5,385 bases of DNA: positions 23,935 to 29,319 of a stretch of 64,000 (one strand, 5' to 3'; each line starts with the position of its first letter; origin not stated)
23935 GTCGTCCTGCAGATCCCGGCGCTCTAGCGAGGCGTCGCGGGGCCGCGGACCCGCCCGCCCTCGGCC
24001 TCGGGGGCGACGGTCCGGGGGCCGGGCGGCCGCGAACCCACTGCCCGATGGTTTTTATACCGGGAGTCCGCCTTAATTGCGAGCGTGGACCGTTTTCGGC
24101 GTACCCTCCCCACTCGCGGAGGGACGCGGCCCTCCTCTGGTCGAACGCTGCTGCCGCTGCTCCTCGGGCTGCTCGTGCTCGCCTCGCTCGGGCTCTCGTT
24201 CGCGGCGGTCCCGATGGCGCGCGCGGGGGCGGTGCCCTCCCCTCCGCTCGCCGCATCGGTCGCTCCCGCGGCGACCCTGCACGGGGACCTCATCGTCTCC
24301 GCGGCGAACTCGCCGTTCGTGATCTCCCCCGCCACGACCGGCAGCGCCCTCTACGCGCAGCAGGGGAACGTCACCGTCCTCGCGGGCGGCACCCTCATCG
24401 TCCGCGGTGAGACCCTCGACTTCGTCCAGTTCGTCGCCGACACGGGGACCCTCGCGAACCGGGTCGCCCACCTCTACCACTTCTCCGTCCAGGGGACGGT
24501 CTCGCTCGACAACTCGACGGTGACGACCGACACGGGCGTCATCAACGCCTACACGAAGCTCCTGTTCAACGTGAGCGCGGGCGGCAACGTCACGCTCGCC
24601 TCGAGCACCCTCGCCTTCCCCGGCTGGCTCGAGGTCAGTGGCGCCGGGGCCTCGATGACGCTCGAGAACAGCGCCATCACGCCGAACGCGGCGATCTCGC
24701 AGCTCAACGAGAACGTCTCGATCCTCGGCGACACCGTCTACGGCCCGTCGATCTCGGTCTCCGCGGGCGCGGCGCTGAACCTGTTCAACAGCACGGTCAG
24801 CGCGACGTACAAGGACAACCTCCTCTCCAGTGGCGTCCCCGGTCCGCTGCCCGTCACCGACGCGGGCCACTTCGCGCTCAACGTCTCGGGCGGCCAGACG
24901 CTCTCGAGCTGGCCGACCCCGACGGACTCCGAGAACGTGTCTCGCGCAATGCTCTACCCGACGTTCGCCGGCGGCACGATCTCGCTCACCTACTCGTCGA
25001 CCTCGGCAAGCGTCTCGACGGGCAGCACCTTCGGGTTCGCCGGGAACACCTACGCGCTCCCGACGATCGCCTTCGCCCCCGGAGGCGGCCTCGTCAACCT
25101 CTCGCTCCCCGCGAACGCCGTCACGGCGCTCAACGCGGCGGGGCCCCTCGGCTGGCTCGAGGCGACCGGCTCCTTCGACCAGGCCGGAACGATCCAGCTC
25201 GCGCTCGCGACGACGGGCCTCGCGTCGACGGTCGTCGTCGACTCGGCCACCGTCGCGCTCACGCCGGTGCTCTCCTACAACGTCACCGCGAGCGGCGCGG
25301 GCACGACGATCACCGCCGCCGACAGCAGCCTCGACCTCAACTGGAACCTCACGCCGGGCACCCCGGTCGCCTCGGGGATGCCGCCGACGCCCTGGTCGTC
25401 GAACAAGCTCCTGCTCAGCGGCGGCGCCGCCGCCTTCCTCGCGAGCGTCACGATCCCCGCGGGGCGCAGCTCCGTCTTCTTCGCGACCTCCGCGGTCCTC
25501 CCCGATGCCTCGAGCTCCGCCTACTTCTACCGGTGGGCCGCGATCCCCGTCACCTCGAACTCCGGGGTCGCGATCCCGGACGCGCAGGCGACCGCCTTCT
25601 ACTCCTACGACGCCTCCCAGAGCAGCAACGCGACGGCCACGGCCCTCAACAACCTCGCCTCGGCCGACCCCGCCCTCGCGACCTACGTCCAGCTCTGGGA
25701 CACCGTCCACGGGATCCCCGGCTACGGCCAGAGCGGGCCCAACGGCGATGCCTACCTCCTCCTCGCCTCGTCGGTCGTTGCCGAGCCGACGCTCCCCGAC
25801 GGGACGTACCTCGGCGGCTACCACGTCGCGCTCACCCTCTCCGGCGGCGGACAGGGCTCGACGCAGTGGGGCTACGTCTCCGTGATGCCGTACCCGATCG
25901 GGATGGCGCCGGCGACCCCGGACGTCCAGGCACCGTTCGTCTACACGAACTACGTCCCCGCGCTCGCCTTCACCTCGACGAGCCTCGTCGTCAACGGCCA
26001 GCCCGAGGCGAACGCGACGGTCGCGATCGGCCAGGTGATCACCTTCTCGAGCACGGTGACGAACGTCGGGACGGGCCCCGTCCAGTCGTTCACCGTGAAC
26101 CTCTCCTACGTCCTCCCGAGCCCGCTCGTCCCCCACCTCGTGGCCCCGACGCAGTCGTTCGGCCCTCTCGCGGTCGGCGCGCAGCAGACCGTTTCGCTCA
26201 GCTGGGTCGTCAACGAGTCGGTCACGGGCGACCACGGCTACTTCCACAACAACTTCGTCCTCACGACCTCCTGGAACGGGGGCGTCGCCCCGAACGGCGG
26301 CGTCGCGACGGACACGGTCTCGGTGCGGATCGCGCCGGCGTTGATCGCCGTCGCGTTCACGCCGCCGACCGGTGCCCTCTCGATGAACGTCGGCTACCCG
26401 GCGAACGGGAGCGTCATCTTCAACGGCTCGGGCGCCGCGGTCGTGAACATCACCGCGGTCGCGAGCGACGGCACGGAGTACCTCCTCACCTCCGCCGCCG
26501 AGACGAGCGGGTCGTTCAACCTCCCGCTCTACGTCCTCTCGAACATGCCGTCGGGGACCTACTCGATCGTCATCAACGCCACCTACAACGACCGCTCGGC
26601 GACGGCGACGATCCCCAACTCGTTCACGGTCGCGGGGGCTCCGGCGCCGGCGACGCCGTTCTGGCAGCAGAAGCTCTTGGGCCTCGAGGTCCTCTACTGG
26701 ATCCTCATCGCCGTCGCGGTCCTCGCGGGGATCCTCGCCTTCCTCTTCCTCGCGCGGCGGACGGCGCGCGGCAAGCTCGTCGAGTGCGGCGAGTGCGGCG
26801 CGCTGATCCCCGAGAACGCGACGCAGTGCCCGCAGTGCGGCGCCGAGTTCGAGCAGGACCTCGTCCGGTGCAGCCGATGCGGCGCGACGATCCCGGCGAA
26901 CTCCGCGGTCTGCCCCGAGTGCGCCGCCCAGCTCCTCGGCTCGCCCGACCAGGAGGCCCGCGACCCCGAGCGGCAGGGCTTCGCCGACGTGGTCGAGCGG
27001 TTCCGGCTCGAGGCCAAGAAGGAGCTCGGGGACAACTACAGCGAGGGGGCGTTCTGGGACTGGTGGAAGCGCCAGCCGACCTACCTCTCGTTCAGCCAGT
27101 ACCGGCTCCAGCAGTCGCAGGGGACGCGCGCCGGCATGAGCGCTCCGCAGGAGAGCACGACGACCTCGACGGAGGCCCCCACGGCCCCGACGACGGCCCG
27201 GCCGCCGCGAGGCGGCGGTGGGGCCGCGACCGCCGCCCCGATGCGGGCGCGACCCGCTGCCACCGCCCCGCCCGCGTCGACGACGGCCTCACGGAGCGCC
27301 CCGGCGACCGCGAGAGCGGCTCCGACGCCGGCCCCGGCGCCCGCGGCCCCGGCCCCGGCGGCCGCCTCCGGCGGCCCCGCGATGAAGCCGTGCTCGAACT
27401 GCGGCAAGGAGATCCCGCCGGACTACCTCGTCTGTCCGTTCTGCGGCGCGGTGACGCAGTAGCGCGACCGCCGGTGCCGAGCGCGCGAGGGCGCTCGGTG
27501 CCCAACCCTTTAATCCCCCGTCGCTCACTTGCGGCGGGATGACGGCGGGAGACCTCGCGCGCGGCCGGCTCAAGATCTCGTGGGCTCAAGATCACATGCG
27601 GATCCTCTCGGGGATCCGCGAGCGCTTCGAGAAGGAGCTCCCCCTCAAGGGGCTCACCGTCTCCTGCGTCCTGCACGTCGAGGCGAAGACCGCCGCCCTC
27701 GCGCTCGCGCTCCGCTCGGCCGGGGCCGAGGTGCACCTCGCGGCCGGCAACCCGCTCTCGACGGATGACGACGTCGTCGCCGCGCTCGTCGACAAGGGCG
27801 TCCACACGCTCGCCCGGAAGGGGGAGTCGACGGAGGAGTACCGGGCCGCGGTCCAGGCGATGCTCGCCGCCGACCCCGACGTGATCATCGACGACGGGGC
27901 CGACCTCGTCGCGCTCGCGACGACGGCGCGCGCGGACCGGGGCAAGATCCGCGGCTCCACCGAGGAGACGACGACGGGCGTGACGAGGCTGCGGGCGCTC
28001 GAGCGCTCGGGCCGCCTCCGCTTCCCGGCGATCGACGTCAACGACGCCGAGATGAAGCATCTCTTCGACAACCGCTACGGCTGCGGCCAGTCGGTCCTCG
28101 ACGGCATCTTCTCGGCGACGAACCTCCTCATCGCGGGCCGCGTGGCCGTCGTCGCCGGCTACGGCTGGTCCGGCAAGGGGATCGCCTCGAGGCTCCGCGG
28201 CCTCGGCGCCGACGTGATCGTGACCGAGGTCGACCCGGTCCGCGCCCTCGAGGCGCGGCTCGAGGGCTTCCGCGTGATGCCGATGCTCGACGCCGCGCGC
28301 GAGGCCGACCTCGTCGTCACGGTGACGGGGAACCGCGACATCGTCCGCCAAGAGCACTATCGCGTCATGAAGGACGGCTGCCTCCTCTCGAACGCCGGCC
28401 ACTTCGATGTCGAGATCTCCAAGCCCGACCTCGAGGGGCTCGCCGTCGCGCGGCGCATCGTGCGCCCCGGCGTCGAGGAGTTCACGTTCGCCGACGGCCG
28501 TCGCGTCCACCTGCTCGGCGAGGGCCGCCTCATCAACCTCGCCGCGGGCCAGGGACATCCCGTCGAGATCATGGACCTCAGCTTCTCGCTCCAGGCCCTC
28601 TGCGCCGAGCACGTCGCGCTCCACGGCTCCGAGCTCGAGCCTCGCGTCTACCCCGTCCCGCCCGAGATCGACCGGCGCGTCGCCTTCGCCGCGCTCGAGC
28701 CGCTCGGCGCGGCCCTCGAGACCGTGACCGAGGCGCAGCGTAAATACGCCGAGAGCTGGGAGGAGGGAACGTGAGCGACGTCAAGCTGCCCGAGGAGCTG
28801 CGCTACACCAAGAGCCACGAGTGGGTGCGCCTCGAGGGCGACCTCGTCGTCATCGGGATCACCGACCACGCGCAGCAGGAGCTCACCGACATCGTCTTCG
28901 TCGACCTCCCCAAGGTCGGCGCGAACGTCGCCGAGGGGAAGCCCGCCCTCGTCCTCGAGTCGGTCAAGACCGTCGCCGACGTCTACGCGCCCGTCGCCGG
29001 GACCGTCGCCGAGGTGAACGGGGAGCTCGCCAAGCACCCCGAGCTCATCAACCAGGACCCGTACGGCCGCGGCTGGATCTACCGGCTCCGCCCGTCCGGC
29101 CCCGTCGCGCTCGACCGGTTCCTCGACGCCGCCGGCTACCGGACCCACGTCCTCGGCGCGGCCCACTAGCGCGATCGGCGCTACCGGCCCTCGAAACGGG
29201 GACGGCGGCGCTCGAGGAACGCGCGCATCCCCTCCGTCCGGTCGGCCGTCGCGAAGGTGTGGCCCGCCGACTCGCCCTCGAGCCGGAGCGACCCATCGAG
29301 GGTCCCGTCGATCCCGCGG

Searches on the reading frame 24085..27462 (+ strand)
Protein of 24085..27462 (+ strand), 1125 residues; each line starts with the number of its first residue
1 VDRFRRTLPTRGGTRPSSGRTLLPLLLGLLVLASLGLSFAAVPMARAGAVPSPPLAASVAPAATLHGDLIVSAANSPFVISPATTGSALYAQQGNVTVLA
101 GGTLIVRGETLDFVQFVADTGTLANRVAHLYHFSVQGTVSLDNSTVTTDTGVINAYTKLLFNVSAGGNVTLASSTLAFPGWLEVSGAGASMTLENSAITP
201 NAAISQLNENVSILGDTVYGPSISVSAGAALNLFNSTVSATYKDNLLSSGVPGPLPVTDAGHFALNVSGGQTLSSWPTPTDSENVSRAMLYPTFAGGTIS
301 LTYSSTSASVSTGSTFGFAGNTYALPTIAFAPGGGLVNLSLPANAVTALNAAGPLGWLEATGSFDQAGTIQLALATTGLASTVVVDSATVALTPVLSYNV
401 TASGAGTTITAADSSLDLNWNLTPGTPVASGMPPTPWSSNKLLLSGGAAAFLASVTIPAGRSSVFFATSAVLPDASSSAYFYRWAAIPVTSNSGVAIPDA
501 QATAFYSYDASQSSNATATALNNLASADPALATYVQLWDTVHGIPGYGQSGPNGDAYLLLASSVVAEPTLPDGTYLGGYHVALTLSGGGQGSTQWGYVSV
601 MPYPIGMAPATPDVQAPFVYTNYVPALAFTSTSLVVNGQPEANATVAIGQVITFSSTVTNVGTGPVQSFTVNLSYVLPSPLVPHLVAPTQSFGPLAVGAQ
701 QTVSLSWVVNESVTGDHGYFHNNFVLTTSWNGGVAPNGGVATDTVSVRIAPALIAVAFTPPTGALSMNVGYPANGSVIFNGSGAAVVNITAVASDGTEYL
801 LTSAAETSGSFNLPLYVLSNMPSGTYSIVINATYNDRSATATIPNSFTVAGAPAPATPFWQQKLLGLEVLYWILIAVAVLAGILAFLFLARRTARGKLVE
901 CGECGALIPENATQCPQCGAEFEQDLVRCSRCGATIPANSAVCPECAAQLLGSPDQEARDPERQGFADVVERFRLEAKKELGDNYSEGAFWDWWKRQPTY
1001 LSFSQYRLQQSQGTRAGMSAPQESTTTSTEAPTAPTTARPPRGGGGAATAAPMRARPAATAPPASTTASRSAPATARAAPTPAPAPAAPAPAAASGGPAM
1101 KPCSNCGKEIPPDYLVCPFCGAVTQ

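Call 50: search_protein_families(library=pfam, proteins=[window:24085-27462:+], max_evalue=0.001)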
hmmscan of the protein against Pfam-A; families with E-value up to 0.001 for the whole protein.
window:24085-27462:+ (1125 aa): 4 families
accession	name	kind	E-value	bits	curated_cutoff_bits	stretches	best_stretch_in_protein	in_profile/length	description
PF13240.11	Zn_Ribbon_1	-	5.8e-15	55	25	3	1103-1122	2-21/23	zinc-ribbon domain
PF12773.13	DZR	-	2.4e-10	40.8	27.3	1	901-946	1-44/45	Double zinc ribbon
PF17032.10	Zn_ribbon_15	-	5.8e-08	33.9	28.9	0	895-933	34-73/73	zinc-ribbon family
PF13248.11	Zn_ribbon_3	-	2.5e-07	30.3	27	0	1100-1123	2-25/26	zinc-ribbon domain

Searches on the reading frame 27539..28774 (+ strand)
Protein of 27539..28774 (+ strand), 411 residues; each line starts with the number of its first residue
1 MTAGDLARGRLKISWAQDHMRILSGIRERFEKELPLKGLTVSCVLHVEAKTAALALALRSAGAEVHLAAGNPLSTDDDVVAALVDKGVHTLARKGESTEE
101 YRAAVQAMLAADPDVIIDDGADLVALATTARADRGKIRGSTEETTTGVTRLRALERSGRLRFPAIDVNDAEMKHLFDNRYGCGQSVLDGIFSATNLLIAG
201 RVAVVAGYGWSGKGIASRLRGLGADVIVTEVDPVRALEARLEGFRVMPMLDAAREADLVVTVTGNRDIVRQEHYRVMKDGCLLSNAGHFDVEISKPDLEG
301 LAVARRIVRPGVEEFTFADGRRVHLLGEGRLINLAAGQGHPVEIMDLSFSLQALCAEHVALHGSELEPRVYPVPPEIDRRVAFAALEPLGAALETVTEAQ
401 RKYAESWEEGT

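Call 50: search_protein_families(library=pfam, proteins=[window:27539-28774:+], max_evalue=0.001)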
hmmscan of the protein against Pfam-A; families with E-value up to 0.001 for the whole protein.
window:27539-28774:+ (411 aa): 4 families
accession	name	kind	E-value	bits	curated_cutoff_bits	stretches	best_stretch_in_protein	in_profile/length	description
PF00670.27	AdoHcyase_NAD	-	1.4e-52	178.6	27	1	178-338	1-161/162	S-adenosyl-L-homocysteine hydrolase, NAD binding domain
PF05221.23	AdoHcyase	-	1.3e-47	162.8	25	2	8-129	12-138/299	S-adenosyl-L-homocysteine hydrolase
PF07991.19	KARI_N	-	6.7e-08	32.7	20.6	1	200-292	4-100/165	Acetohydroxy acid isomeroreductase, NADPH-binding domain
PF02826.25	2-Hacid_dh_C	-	3.2e-06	27.1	25.1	1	198-287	34-127/178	D-isomer specific 2-hydroxyacid dehydrogenase, NAD binding domain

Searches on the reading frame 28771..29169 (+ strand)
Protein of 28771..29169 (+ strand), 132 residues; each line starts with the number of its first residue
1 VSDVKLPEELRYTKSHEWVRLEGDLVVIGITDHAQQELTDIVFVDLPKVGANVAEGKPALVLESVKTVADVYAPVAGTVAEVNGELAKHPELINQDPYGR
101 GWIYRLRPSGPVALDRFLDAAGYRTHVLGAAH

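Call 50: search_protein_families(library=pfam, proteins=[window:28771-29169:+], max_evalue=0.001)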
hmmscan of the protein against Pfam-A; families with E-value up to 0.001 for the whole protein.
window:28771-29169:+ (132 aa): 2 families
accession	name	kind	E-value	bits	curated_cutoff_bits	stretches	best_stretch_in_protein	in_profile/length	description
PF01597.25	GCV_H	-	2.1e-39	134.6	22.2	1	10-124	1-116/122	Glycine cleavage H-protein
PF00364.28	Biotin_lipoyl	-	6.8e-05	23.1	22.1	1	48-83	22-57/73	Biotin-requiring enzyme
